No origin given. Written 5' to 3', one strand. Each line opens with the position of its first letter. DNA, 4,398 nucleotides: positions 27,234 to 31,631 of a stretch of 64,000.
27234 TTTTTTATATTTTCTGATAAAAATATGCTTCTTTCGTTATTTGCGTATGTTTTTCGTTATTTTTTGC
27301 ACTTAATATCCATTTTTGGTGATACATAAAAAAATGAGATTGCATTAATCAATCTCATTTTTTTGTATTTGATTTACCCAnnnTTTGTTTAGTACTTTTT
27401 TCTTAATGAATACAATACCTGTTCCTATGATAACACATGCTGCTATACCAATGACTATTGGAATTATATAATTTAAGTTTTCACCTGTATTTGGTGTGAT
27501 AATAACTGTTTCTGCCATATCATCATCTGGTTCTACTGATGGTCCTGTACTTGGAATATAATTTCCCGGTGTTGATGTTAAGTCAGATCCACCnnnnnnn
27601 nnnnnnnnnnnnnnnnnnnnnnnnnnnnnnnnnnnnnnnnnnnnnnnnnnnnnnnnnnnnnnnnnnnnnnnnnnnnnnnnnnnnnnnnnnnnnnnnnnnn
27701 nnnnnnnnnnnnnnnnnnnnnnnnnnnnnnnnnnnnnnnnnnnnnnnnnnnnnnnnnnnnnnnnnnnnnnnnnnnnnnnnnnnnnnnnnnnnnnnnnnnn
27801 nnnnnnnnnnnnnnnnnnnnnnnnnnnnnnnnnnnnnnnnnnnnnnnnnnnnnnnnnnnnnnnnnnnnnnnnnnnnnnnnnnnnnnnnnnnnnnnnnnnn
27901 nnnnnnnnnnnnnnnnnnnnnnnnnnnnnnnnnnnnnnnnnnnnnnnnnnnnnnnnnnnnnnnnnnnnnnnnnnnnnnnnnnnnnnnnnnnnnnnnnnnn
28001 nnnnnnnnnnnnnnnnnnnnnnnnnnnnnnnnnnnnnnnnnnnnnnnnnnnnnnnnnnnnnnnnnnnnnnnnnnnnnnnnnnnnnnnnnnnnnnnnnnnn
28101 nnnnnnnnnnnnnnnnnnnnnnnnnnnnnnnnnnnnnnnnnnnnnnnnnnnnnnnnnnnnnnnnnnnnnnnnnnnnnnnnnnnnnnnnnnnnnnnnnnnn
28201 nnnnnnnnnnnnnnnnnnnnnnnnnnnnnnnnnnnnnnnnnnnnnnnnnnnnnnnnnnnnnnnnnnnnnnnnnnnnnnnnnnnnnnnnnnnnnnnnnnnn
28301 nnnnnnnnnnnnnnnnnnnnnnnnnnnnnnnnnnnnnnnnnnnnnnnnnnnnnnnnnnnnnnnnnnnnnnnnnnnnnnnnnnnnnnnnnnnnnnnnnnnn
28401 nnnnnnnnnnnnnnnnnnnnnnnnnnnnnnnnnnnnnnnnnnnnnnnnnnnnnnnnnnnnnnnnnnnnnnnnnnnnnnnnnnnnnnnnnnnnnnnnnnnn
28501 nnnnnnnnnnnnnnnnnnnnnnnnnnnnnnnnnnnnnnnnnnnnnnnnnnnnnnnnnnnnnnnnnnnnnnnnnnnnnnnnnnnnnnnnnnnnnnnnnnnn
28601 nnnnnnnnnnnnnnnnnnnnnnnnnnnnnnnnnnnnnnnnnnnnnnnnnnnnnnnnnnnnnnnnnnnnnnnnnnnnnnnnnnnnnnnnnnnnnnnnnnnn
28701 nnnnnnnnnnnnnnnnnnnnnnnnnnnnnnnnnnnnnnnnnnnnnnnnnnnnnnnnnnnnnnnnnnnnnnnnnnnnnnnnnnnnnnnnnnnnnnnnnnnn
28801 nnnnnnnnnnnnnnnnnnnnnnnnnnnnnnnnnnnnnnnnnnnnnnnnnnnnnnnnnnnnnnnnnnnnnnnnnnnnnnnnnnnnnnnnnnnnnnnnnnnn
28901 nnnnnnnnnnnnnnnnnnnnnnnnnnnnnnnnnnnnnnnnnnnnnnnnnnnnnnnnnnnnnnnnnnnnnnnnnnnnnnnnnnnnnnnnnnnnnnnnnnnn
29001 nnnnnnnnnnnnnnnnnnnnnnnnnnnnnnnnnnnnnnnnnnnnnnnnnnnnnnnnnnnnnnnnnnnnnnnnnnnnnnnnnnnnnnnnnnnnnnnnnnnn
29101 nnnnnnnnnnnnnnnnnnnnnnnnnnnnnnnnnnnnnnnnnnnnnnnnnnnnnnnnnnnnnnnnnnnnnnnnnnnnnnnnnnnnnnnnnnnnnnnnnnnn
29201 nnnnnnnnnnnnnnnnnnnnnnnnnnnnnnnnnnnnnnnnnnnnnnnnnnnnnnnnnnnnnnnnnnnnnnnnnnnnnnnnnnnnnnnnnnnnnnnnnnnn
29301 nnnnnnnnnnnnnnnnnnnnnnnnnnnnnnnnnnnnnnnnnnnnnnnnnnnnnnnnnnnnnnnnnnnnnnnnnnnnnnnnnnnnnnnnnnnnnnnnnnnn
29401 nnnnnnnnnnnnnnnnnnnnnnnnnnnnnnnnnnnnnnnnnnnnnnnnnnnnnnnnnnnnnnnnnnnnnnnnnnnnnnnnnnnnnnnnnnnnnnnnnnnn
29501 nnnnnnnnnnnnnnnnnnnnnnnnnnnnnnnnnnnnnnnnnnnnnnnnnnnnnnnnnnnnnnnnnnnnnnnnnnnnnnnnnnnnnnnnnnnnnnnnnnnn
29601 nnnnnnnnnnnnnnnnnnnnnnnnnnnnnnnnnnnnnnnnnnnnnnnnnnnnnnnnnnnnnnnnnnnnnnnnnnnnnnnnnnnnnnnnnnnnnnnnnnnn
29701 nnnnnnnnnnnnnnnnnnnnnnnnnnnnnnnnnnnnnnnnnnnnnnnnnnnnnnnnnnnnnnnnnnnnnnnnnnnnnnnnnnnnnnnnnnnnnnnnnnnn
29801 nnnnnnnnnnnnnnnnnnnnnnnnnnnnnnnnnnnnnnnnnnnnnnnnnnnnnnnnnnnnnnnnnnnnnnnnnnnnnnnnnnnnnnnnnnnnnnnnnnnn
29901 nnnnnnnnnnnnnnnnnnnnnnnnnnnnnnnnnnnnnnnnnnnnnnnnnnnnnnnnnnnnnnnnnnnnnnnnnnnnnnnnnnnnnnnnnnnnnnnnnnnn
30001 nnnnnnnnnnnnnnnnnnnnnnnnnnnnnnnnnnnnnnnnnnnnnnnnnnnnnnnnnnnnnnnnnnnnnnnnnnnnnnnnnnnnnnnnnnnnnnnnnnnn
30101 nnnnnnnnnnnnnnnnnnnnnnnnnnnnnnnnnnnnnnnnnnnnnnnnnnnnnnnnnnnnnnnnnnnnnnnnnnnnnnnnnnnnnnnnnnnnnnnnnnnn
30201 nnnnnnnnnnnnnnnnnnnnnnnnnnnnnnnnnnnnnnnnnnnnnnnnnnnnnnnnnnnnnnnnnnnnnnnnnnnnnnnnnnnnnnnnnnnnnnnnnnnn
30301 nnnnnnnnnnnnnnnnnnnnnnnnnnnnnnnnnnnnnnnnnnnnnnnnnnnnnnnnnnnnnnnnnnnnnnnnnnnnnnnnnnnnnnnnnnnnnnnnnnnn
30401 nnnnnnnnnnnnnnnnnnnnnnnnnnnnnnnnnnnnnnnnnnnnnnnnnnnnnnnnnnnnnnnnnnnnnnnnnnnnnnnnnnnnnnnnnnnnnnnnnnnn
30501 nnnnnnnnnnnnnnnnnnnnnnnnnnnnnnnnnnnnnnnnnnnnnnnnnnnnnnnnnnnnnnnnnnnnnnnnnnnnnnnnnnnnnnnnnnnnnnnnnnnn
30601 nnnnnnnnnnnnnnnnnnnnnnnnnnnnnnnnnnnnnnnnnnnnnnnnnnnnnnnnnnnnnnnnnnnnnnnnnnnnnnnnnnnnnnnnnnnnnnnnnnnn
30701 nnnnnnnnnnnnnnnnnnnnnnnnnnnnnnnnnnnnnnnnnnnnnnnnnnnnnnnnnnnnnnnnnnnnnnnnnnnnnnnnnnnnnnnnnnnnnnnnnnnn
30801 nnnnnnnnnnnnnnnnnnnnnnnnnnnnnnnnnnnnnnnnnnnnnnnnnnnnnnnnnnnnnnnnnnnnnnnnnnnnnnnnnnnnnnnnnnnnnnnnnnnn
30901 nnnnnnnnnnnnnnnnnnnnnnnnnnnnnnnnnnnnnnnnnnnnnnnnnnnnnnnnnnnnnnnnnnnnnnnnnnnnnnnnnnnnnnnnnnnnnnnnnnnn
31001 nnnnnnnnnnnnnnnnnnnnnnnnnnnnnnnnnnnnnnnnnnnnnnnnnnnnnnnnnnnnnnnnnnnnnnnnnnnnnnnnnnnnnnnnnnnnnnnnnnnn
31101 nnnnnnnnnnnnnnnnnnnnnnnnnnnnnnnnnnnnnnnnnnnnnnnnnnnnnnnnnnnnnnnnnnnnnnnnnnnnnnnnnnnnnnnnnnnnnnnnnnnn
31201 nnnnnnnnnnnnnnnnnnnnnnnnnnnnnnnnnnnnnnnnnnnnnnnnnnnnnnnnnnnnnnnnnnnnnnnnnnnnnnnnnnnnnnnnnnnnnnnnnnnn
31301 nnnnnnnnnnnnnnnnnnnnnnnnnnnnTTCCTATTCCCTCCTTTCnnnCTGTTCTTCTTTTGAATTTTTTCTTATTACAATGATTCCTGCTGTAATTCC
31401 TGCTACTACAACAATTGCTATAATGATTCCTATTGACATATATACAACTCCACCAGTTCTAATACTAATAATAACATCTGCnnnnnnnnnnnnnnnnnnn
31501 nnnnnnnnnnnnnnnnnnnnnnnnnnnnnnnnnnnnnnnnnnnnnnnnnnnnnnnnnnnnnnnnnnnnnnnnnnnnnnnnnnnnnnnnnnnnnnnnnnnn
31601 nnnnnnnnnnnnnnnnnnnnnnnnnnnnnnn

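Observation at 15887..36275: Tandemly duplicated two-gene module encoding four giant surface proteins (stalk-like DUF11 protein + thioester-domain adhesin), 20 kb, no sortase or assembly genes in sight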

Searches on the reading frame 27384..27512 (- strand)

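Call 64: search_protein_families(library=ncbifam, proteins=[window:27384-27512:-], max_evalue=10)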
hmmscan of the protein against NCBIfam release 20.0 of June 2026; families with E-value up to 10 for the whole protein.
seq(43 aa): 2 families
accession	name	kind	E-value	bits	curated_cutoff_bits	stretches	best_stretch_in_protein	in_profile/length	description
TIGR01167.1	LPXTG_anchor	domain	0.00027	21.5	15.9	1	7-39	3-32/34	LPXTG cell wall anchor domain-containing protein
NF053819.1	EF0750_LPXTG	subfamily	0.11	13.1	47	1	7-39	74-105/105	EF2685/EF0750 family sortase-dependent surface protein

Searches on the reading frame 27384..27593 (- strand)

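Call 64: search_protein_families(library=ncbifam, proteins=[window:27384-27593:-], max_evalue=10)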
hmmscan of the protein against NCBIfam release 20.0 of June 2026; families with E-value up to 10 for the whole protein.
seq(70 aa): 2 families
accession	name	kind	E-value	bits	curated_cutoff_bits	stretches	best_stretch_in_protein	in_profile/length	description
TIGR01167.1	LPXTG_anchor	domain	0.00037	21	15.9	1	34-66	3-32/34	LPXTG cell wall anchor domain-containing protein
NF053819.1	EF0750_LPXTG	subfamily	0.022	15.3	47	1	13-66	54-105/105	EF2685/EF0750 family sortase-dependent surface protein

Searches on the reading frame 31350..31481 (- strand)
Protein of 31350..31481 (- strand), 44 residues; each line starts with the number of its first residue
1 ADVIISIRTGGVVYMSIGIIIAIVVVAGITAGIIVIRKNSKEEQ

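Call 64: search_protein_families(library=ncbifam, proteins=[window:31350-31481:-], max_evalue=10)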
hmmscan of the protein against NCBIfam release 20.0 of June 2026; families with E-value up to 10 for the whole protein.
seq(44 aa): 3 families
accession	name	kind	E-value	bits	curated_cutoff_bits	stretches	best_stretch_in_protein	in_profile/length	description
NF004932.0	PRK06287.1-3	equivalog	0.16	12.4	191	1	8-42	67-100/105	cobalt transport protein CbiN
NF003408.0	PRK04778.1-2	equivalog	0.3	9.6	1122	1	13-39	2-26/571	septation ring formation regulator EzrA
TIGR04361.1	TrbK_Ti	equivalog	1.7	9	50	1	19-41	5-28/64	entry exclusion protein TrbK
